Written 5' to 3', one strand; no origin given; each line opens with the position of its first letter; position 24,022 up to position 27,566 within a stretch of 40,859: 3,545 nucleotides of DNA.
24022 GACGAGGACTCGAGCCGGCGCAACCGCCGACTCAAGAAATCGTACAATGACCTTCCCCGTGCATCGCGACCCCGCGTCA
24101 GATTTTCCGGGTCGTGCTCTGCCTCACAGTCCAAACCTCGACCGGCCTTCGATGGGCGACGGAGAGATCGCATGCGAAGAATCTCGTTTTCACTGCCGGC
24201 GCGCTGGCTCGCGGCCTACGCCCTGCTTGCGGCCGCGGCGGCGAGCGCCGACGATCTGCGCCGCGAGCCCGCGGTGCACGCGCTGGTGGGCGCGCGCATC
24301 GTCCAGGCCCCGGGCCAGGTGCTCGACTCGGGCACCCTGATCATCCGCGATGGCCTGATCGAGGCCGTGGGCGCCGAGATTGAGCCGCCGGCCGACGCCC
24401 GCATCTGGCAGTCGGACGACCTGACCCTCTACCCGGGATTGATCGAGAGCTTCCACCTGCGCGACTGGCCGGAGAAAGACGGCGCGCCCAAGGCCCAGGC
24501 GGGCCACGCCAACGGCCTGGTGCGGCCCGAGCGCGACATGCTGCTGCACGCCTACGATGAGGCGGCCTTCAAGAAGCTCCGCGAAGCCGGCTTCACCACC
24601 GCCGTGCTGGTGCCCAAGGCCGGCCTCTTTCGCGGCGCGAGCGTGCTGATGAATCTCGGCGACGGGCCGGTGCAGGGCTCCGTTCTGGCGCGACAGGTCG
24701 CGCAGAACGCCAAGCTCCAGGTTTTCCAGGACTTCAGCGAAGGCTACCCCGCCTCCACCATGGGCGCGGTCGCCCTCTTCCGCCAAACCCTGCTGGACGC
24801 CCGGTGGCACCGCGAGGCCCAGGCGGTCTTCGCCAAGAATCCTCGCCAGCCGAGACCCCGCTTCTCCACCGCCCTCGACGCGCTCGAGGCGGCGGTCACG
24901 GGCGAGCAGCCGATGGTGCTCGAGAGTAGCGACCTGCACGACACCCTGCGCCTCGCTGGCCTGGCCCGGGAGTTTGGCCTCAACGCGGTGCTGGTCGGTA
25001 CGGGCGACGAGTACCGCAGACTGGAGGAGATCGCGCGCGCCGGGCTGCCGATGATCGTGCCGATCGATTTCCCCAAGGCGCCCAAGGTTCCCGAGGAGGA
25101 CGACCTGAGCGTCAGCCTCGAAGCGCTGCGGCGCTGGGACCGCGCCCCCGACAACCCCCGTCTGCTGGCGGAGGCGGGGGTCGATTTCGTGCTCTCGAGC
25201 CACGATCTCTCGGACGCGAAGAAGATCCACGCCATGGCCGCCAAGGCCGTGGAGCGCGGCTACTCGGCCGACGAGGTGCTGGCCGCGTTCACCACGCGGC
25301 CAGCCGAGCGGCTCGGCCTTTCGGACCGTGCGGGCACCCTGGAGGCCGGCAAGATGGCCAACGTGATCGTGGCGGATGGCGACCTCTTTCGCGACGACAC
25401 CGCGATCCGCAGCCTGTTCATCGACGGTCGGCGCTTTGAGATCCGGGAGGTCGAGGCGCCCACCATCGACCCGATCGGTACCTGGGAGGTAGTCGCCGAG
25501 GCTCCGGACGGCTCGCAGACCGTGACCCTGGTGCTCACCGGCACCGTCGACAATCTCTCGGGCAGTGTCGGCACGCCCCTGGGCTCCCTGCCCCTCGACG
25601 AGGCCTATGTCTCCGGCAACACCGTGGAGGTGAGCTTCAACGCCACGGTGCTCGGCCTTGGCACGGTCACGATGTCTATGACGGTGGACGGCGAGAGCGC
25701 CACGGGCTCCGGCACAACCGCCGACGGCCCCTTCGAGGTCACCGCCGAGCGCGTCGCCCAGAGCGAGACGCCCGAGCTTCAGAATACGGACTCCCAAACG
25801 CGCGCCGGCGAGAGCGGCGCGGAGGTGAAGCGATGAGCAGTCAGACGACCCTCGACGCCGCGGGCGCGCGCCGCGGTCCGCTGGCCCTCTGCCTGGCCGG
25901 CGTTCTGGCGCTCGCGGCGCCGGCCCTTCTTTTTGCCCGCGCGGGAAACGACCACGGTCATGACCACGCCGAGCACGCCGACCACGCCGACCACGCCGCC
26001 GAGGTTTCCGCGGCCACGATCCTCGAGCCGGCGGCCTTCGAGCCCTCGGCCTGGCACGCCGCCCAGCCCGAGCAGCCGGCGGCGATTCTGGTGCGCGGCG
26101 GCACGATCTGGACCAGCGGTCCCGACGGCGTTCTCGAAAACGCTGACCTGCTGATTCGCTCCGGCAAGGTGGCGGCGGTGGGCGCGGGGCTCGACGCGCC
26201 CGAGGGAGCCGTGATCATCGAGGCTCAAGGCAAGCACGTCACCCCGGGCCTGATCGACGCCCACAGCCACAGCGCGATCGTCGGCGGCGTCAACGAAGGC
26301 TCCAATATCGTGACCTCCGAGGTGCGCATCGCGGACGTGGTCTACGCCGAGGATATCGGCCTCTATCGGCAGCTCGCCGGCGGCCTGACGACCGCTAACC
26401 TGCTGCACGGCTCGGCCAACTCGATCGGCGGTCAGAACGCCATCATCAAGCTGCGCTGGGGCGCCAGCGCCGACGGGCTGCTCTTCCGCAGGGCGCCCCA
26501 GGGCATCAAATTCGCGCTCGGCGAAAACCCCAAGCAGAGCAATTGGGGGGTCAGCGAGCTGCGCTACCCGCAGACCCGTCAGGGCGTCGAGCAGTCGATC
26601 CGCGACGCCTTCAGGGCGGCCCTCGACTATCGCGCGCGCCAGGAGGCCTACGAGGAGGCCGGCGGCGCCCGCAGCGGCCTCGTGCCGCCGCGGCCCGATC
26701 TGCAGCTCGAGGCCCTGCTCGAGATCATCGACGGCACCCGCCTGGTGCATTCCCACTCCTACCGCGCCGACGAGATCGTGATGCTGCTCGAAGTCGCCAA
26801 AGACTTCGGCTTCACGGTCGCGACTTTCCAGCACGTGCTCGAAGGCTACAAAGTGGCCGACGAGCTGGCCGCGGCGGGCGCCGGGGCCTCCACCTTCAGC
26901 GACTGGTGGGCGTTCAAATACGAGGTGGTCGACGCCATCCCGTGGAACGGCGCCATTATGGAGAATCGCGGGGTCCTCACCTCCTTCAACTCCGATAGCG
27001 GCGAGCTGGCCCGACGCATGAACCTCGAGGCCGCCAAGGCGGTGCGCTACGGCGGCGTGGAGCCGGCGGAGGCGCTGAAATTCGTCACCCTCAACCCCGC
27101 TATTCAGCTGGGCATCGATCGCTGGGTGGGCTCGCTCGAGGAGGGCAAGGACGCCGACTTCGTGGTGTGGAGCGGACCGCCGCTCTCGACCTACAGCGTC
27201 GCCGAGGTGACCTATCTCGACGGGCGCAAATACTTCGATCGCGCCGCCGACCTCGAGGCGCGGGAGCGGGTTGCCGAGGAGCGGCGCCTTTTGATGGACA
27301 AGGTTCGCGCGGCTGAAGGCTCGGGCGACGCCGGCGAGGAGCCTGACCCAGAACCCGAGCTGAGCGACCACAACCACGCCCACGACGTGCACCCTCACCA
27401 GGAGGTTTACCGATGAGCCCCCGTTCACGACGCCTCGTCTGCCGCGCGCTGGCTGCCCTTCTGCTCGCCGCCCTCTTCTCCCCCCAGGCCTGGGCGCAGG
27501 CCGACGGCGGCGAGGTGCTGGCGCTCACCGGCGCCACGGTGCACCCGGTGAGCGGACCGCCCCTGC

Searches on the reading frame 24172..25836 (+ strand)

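Call 100: search_protein_families(library=pfam, proteins=[window:24172-25836:+], max_evalue=0.00001)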
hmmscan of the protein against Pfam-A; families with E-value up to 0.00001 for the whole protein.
window:24172-25836:+ (554 aa): 2 families
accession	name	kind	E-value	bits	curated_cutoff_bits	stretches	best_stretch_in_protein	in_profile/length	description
PF01979.26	Amidohydro_1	-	3.3e-08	33.6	25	1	331-420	238-331/345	Amidohydrolase family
PF07969.17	Amidohydro_3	-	5e-08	33.3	29.7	1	360-415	403-464/472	Amidohydrolase family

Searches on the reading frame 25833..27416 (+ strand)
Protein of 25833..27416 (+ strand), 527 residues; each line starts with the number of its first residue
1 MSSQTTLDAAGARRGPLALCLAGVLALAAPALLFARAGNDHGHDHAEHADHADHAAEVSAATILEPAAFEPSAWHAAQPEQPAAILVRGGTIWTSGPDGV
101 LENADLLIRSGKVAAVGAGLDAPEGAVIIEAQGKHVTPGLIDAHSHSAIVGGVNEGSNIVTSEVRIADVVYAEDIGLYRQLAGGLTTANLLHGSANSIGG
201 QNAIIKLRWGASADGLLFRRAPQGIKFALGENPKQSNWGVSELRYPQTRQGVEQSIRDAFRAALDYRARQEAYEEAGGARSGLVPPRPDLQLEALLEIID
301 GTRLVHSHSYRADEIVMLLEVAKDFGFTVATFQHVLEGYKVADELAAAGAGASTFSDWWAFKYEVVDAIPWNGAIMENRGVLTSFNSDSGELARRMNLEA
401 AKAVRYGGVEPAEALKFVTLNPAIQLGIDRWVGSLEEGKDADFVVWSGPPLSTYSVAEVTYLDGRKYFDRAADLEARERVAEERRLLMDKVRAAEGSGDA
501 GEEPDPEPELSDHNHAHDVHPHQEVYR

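Call 100: search_protein_families(library=pfam, proteins=[window:25833-27416:+], max_evalue=0.00001)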
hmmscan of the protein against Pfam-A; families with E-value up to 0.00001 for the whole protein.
window:25833-27416:+ (527 aa): 2 families
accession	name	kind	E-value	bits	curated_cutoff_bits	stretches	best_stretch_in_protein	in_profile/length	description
PF01979.26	Amidohydro_1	-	5.4e-19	69.1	25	1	136-454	2-326/345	Amidohydrolase family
PF07969.17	Amidohydro_3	-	1.4e-12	48.3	29.7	1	409-465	407-469/472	Amidohydrolase family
